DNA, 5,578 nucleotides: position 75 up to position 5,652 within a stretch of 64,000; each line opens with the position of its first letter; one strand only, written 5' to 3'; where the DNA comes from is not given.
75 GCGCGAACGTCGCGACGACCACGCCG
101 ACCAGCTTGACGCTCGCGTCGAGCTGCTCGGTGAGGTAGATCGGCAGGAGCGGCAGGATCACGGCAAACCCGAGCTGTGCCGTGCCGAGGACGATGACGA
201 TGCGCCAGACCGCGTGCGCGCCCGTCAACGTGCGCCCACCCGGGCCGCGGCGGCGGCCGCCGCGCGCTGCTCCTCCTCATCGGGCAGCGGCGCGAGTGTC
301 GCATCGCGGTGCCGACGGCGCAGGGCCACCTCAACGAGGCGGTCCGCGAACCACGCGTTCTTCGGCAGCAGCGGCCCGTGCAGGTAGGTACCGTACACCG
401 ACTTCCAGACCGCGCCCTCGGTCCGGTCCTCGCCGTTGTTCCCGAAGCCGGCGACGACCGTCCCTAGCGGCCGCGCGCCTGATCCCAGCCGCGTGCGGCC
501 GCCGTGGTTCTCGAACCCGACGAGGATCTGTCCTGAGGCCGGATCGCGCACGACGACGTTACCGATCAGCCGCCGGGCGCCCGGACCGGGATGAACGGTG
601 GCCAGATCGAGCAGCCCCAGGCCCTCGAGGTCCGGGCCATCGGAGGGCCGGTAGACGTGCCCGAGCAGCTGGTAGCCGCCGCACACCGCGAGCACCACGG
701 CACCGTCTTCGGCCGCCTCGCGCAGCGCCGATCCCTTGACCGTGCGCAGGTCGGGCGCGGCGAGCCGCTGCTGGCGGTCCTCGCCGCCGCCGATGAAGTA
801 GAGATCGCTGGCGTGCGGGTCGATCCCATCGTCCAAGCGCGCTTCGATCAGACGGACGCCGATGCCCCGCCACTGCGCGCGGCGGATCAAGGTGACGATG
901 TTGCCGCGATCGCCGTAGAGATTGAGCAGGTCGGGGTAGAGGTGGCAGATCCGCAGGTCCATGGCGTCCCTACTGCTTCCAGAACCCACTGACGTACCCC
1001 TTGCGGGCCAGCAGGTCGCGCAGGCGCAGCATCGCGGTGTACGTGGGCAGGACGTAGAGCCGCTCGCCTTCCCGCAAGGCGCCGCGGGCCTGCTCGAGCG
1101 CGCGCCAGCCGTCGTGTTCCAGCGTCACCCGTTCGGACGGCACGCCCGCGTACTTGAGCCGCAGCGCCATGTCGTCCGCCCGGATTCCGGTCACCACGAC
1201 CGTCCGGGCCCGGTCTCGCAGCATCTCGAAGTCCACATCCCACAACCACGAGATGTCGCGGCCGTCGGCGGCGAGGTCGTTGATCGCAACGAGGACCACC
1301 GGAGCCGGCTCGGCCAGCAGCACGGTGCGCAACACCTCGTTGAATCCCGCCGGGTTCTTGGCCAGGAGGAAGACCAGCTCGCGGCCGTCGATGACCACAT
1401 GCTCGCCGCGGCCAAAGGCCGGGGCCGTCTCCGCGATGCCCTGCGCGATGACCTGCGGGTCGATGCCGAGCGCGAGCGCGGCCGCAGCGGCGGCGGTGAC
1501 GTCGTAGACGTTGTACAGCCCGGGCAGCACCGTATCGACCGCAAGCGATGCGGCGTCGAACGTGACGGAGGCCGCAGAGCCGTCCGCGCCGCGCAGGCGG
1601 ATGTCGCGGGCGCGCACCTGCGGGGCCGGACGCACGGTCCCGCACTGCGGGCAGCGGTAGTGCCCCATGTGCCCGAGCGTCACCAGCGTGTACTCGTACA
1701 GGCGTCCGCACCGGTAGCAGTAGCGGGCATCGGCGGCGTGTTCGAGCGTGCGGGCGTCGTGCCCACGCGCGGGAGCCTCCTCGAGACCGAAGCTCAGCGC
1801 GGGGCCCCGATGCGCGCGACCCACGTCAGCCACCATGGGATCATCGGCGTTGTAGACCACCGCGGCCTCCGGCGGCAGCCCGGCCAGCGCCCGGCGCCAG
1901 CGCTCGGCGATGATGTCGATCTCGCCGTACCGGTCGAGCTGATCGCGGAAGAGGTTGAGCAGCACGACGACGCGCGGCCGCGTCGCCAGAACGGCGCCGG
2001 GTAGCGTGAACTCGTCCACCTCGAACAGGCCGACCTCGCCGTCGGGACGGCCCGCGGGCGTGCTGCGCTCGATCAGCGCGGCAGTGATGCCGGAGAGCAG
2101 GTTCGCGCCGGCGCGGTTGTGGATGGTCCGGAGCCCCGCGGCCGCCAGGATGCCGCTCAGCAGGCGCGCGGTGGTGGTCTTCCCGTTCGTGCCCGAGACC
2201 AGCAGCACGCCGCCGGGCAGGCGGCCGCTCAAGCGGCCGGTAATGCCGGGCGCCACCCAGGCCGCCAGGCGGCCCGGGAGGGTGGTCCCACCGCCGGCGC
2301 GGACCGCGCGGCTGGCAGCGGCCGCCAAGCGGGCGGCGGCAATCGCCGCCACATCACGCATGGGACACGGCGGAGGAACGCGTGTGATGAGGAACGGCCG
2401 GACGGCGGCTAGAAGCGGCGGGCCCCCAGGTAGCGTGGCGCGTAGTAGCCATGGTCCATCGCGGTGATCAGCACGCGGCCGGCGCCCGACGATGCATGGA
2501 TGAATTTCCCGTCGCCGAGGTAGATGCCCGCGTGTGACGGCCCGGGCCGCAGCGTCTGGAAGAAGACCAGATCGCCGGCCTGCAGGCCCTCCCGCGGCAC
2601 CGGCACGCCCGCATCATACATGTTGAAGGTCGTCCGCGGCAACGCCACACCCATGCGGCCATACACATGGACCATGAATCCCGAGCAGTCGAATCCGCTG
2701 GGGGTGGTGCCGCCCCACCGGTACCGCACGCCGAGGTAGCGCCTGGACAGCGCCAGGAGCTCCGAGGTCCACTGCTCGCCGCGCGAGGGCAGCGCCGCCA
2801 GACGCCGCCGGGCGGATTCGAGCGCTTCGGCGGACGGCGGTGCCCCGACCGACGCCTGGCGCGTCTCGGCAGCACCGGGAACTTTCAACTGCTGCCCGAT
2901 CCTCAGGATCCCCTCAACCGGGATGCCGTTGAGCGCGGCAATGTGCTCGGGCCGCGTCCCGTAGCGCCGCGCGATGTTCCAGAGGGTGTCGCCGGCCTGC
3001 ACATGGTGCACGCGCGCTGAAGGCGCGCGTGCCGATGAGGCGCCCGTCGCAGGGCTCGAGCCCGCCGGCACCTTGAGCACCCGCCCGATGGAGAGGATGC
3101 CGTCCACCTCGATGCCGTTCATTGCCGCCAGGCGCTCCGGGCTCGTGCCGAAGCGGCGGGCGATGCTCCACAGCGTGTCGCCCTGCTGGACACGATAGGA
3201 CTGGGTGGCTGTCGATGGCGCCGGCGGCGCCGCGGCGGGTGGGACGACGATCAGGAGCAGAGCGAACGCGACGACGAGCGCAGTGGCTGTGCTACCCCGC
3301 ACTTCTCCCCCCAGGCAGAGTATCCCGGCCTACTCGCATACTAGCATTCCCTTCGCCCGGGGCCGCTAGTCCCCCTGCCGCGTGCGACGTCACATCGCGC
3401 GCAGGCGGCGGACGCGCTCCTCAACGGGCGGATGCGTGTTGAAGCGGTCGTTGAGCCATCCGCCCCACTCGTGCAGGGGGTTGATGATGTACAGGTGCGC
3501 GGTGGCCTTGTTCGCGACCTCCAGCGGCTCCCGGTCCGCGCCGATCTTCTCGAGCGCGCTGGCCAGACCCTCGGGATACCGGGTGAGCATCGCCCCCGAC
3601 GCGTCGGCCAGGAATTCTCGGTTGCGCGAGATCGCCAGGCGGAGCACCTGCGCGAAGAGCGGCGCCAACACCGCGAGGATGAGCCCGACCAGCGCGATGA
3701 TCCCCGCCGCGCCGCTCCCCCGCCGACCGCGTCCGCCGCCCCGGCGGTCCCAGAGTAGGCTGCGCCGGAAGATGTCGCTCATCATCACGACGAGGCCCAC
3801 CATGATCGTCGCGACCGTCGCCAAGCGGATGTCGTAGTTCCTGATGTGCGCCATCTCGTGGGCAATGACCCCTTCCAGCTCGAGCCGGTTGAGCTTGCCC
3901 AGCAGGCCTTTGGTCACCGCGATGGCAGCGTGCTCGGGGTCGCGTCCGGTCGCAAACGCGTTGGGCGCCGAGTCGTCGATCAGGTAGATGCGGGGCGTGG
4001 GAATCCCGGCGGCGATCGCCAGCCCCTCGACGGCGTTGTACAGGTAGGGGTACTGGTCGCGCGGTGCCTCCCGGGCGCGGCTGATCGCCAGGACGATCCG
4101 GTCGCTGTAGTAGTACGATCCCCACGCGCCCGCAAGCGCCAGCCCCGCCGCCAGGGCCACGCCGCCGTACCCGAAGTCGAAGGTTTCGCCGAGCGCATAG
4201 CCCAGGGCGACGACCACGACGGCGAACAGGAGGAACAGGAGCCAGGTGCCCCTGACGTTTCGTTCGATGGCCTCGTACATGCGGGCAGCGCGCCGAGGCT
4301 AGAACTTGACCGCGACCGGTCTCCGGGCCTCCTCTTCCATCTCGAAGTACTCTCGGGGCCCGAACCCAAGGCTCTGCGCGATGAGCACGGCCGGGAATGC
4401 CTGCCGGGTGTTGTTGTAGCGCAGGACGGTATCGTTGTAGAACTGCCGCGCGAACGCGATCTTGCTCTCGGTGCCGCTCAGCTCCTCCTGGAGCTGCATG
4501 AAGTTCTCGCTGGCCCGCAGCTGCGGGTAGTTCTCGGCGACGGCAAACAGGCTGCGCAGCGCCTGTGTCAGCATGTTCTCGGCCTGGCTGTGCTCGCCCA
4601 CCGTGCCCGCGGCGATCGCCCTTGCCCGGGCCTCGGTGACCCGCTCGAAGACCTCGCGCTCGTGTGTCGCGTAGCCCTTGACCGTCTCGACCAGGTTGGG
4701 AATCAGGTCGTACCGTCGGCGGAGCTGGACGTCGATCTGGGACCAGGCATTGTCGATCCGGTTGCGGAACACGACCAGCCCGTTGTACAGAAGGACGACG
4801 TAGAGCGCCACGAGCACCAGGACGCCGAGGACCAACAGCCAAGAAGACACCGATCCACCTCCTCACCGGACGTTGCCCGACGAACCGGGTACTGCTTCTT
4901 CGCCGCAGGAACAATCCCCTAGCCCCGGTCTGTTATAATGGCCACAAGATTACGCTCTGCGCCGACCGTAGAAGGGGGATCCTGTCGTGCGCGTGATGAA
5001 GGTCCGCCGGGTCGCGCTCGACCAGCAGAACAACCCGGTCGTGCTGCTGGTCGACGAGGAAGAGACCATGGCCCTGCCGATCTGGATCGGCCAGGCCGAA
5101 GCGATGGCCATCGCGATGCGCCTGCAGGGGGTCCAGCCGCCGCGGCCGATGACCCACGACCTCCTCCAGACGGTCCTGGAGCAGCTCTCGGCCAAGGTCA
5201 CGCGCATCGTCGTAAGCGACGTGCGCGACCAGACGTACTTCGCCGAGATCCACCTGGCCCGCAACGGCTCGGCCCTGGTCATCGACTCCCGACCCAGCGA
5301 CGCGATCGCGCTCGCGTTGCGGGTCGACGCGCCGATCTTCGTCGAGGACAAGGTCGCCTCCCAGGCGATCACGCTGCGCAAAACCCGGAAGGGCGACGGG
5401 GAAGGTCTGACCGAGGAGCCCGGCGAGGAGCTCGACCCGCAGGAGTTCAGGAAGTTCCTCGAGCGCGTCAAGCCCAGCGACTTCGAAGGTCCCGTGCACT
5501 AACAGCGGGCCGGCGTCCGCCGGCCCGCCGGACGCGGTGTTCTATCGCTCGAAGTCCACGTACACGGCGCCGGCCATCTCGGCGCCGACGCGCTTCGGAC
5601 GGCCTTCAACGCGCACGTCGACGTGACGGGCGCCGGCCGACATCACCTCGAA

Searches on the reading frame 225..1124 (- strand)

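Call 34: search_protein_families(library=pfam, proteins=[window:225-1124:-], max_evalue=0.001)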
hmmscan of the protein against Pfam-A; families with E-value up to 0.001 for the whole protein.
window:225-1124:- (299 aa): 1 family
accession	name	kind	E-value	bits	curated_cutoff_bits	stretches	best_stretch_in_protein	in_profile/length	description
PF07685.20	GATase_3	-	8e-37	127.2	27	1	58-256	1-195/196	CobB/CobQ-like glutamine amidotransferase domain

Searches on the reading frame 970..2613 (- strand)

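Call 34: search_protein_families(library=pfam, proteins=[window:970-2613:-], max_evalue=0.001)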
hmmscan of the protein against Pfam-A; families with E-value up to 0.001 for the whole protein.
window:970-2613:- (547 aa): 2 families
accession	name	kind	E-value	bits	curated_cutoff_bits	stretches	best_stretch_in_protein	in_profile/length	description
PF08353.15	MurT_C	-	1.8e-35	121.7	25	1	417-528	1-110/110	MurT ligase C-terminal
PF08245.18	Mur_ligase_M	-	3.8e-16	60.1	24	1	139-282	1-152/200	Mur ligase middle domain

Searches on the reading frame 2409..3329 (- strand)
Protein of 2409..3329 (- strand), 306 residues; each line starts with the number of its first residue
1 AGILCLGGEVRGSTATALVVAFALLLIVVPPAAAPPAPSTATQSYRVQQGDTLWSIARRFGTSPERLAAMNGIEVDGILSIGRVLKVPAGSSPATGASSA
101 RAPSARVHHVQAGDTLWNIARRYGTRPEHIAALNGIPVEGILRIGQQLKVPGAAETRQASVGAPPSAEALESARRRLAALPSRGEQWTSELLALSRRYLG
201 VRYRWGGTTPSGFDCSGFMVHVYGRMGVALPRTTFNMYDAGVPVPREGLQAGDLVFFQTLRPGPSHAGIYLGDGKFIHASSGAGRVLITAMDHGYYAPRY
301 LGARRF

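Call 34: search_protein_families(library=pfam, proteins=[window:2409-3329:-], max_evalue=0.001)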
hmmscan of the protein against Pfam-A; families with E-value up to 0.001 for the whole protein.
window:2409-3329:- (306 aa): 4 families
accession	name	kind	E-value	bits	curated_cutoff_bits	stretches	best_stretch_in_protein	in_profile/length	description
PF01476.26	LysM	-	1.2e-32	112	20.9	2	45-88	1-43/43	LysM domain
PF00877.26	NLPC_P60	-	7.9e-32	109.8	23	1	200-305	1-105/105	NlpC/P60 family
PF23473.1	LysM3_LYK4_5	-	6e-07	29.9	29.3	1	44-78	4-38/48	LYK4/5 LysM3 domain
PF23446.1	LysM1_NFP_LYK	-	4.4e-06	27.9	36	0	45-89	8-55/60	NFP/LYK LysM1 domain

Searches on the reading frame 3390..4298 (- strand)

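Call 34: search_protein_families(library=pfam, proteins=[window:3390-4298:-], max_evalue=0.001)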
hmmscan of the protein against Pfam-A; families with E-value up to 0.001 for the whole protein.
window:3390-4298:- (302 aa): 1 family
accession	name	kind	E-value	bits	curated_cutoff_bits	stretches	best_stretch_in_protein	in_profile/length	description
PF01435.24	Peptidase_M48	-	1.4e-29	103.7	20.3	1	84-301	5-184/186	Peptidase family M48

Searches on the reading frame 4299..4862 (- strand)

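Call 34: search_protein_families(library=pfam, proteins=[window:4299-4862:-], max_evalue=0.001)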
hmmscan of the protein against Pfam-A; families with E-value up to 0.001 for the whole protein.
window:4299-4862:- (187 aa): 1 family
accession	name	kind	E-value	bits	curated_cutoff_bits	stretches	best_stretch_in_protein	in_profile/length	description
PF04011.17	LemA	-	4.3e-62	208.8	26.2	1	39-187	1-149/149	LemA family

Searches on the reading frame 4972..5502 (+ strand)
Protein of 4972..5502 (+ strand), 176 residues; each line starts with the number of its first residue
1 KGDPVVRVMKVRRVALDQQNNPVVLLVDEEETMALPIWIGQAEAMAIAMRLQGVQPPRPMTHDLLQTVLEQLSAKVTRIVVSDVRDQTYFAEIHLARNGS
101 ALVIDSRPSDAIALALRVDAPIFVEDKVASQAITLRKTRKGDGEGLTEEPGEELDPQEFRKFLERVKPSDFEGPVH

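Call 34: search_protein_families(library=pfam, proteins=[window:4972-5502:+], max_evalue=0.001)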
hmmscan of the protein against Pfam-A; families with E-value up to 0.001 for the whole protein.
window:4972-5502:+ (176 aa): 1 family
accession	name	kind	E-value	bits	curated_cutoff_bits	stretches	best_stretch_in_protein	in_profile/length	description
PF02577.19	BFN_dom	-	1e-41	141.7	27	1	24-132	1-107/112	Bifunctional nuclease domain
